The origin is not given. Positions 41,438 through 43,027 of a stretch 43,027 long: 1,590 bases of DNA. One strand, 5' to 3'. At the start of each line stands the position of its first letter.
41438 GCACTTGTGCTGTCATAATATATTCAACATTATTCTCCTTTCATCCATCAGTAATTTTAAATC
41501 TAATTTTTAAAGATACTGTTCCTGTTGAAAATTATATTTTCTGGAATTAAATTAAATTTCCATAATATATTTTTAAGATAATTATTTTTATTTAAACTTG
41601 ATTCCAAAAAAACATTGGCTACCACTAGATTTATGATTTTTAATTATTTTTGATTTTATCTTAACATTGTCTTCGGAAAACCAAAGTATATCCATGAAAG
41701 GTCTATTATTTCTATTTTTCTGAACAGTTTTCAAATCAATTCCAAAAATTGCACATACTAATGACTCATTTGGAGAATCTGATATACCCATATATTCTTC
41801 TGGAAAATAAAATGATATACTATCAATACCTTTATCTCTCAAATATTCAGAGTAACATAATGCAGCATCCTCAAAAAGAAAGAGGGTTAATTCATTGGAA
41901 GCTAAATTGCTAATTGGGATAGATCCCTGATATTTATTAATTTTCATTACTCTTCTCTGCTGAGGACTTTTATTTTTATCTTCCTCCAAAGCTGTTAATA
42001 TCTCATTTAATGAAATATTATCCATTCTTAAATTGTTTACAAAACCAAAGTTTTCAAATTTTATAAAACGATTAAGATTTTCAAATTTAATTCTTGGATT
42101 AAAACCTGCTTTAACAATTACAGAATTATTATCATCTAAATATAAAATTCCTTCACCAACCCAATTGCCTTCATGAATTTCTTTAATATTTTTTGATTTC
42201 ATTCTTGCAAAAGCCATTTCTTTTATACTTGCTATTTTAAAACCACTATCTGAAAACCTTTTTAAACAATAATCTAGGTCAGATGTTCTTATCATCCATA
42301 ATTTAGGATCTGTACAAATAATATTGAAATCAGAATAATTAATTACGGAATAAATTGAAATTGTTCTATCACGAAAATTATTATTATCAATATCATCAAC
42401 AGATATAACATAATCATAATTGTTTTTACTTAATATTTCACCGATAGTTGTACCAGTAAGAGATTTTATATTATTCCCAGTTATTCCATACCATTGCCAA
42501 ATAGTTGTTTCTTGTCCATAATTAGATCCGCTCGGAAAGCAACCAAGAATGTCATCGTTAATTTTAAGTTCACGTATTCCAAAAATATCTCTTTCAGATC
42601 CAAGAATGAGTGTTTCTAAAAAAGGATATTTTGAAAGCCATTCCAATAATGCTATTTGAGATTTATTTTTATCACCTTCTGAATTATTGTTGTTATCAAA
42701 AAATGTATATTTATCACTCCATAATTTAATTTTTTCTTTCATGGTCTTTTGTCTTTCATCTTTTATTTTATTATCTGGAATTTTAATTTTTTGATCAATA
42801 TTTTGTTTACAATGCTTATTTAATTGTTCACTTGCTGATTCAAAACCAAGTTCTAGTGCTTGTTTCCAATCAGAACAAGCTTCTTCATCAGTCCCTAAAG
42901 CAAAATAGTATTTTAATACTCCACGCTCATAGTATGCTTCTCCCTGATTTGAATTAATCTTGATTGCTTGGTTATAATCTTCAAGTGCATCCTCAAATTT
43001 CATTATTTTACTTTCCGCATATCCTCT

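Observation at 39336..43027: Compact minus-strand operon of unassignable proteins around an FCP1/NIF-type HAD phosphatase: best candidate for an undescribed system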

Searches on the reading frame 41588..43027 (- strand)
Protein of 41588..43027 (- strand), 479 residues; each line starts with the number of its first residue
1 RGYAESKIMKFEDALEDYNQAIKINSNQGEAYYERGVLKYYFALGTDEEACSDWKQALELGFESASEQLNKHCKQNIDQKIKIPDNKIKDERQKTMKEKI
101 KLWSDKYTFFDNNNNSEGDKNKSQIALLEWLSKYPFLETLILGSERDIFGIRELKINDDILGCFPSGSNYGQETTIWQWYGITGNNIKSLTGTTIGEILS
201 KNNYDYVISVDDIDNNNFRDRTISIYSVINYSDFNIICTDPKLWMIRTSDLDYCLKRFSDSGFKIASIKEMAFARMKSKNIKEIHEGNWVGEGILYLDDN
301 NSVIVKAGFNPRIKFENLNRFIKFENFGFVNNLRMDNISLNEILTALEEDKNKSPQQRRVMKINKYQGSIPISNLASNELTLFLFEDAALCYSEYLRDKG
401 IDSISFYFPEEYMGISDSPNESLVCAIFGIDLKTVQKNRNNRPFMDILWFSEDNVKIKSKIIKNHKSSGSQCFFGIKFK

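Call 5: search_protein_families(library=pfam, max_evalue=0.1, proteins=[window:41588-43027:-])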
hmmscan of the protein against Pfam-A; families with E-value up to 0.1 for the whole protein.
window:41588-43027:- (479 aa): 3 families
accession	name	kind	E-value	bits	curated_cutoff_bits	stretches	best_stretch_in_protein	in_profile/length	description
PF13414.12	TPR_11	-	3.5e-09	36.6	26.8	1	10-39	9-38/42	TPR repeat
PF00515.34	TPR_1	-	0.00027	21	27.8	1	1-27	7-33/34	Tetratricopeptide repeat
PF07719.23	TPR_2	-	0.038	14.6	27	0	10-27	16-33/34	Tetratricopeptide repeat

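Call 6: search_protein_families(library=padloc, max_evalue=0.1, proteins=[window:41588-43027:-])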
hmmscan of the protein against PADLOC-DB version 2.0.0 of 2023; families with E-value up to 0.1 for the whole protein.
window:41588-43027:- (479 aa): 0 families

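Call 7: search_protein_families(library=ncbifam, max_evalue=0.1, proteins=[window:41588-43027:-])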
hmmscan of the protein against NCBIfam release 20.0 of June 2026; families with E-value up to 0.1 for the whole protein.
window:41588-43027:- (479 aa): 4 families
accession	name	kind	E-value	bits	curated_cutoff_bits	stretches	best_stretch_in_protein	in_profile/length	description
TIGR00990.1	3a0801s09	subfamily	0.0057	15.3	757.25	1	12-64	382-432/615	mitochondrial import receptor subunit TOM70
NF033762.1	social_mot_Tgl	equivalog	0.0098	15.2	225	1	11-89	47-128/252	social motility TPR repeat lipoprotein Tgl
TIGR02552.1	LcrH_SycD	equivalog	0.062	13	104.8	0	7-75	64-131/136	SycD/LcrH family type III secretion system chaperone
NF047558.1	TPR_END_plus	domain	0.066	13.2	32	0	40-64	8-32/56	TPR end-of-group domain-containing protein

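Call 12: find_homologous_proteins(query=window:41588-43027:-, max_evalue=0.001)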
Query window:41588-43027:- (479 aa): 12 proteins with E <= 0.001 among 6789 candidates.
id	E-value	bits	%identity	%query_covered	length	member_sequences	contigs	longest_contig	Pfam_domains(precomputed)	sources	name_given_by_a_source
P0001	1.9e-110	388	49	73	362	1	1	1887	-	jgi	jgi:hypothetical protein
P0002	1.2e-108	382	48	74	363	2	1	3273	-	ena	-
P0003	2.9e-15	74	40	14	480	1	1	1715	PF25063.1,PF03704.24,PF13431.13,PF23914.2,PF13414.13,PF12569.15,PF13428.13,PF13374.13,PF14559.13,PF25575.1,PF13371.13,PF00515.35,PF13424.13,PF21033.5,PF13432.13,PF13429.13,PF13181.13,PF01239.29,PF07719.24,PF13174.13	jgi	-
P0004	6.2e-15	73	33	14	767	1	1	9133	PF03704.24,PF13414.13,PF12569.15,PF13374.13,PF07721.21,PF24575.2,PF00515.35,PF13424.13,PF13429.13,PF07719.24,PF13174.13,PF25063.1,PF13431.13,PF23914.2,PF25062.2,PF13176.13,PF13428.13,PF25064.2,PF14559.13,PF25575.1,PF10516.16,PF13371.13,PF17874.8,PF12895.14,PF21033.5,PF13432.13,PF13181.13,PF01239.29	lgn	-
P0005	1.0e-14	73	34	16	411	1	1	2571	PF13431.13,PF23914.2,PF13414.13,PF10952.16,PF12569.15,PF13428.13,PF13676.12,PF13374.13,PF14559.13,PF24575.2,PF10516.16,PF13371.13,PF00515.35,PF13424.13,PF21033.5,PF13432.13,PF13181.13,PF07719.24,PF13174.13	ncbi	-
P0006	1.8e-13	68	41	15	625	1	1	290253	PF13431.13,PF13414.13,PF13176.13,PF13428.13,PF14559.13,PF25575.1,PF13371.13,PF00515.35,PF12895.14,PF13424.13,PF21033.5,PF13432.13,PF13181.13,PF07719.24,PF13174.13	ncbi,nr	ncbi:tetratricopeptide repeat protein [Desmonostoc muscorum CCALA 125]|nr:tetratricopeptide repeat p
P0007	5.4e-13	67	41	15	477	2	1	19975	PF25063.1,PF13431.13,PF23914.2,PF25062.2,PF13414.13,PF12569.15,PF13428.13,PF25064.2,PF13374.13,PF14559.13,PF25575.1,PF13371.13,PF00515.35,PF12895.14,PF13424.13,PF21033.5,PF13432.13,PF13429.13,PF13181.13,PF01239.29,PF07719.24,PF13174.13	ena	-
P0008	1.3e-10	59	45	14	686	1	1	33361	PF25063.1,PF13431.13,PF13414.13,PF13428.13,PF14559.13,PF13371.13,PF00515.35,PF13424.13,PF21033.5,PF13432.13,PF13181.13,PF07719.24,PF13174.13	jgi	-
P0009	5.8e-6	44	33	13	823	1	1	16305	PF13431.13,PF13414.13,PF13428.13,PF07714.24,PF00069.32,PF13371.13,PF00515.35,PF13424.13,PF14531.13,PF13432.13,PF13181.13,PF07719.24,PF13174.13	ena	-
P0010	4.6e-5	41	40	13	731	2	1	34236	PF14559.13,PF13431.13,PF13414.13,PF13371.13,PF00515.35,PF13424.13,PF13432.13,PF13428.13,PF13181.13,PF07719.24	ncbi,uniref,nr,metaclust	ncbi:hypothetical protein EL26_21795 [Tumebacillus flagellatus]|uniref:Uncharacterized protein n=2 T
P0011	6.4e-4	37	47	7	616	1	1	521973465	PF13431.13,PF23914.2,PF25062.2,PF13414.13,PF13176.13,PF13428.13,PF13374.13,PF14559.13,PF25068.3,PF13371.13,PF00515.35,PF12895.14,PF13424.13,PF21033.5,PF13432.13,PF13181.13,PF01239.29,PF07719.24,PF13174.13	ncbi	ncbi:tetratricopeptide repeat protein 6-like [Rhynchocyon petersi]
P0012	7.2e-4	37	31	19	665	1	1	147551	PF03704.24,PF13431.13,PF13414.13,PF13428.13,PF13374.13,PF14559.13,PF25575.1,PF13371.13,PF00515.35,PF13424.13,PF21033.5,PF13432.13,PF13181.13,PF07719.24,PF13174.13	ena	-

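Call 13: find_encoding_contigs(protein=P0002, flank=10000)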
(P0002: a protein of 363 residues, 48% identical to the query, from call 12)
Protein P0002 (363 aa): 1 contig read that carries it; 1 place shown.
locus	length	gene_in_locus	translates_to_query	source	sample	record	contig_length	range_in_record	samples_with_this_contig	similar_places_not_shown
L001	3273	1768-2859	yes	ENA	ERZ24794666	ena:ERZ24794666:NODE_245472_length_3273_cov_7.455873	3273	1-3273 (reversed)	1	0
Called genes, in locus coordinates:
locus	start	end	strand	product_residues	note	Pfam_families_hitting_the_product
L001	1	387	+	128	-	?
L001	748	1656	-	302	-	PF04014:MazE_antitoxin (weak)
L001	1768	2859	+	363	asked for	-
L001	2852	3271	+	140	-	?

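Call 14: find_encoding_contigs(protein=P0001, flank=10000)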
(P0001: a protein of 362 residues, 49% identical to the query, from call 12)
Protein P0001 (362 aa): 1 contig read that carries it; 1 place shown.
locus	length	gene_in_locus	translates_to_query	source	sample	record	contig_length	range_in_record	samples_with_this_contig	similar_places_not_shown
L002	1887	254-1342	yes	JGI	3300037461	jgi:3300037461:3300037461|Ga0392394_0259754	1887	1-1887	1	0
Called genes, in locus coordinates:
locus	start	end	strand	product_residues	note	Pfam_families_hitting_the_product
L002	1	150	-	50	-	?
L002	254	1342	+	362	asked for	-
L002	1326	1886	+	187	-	?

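Call 51: search_protein_families(library=pfam, max_evalue=0.01, proteins=[L001:2852-3271:+, L002:1326-1886:+, L001:748-1656:-, L001:1-387:+])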
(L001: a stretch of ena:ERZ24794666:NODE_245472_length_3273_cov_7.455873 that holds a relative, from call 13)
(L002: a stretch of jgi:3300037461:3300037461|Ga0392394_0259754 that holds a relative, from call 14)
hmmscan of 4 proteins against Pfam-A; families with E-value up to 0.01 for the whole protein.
L001:2852-3271:+ (140 aa): 0 families

L002:1326-1886:+ (187 aa): 3 families
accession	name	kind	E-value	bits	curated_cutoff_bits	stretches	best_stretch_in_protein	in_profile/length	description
PF13555.12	AAA_29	-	0.00036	20.7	27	1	7-34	23-50/61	P-loop containing region of AAA domain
PF20720.3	nSTAND3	-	0.0049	17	27.2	0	4-47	15-56/155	Novel STAND NTPase 3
PF03215.21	Rad17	-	0.0079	16.6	23.8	0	3-28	42-67/186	Rad17 P-loop domain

L001:748-1656:- (302 aa): 1 family
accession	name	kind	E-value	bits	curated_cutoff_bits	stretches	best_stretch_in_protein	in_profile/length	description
PF04014.23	MazE_antitoxin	-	2e-07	31.3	24.7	1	11-48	6-44/48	Antidote-toxin recognition MazE, bacterial antitoxin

L001:1-387:+ (128 aa): 1 family
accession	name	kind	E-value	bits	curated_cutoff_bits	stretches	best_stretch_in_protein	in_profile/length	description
PF02371.22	Transposase_20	-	2.9e-11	44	21.3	1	2-51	37-86/87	Transposase IS116/IS110/IS902 family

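Call 52: search_protein_families(library=phrogs, max_evalue=0.01, proteins=[window:41588-43027:-, L002:1326-1886:+])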
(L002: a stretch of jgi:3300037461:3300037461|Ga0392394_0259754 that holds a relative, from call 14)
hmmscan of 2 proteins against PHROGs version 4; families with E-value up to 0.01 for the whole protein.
window:41588-43027:- (479 aa): 1 family
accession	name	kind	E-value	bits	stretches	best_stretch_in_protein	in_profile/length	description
phrog_7590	-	unknown function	4.9e-06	27.5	1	1-60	61-118/234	-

L002:1326-1886:+ (187 aa): 1 family
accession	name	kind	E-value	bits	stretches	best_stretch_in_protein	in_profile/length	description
phrog_1815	-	other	0.0085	17.3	0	6-27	3-24/197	guanylate kinase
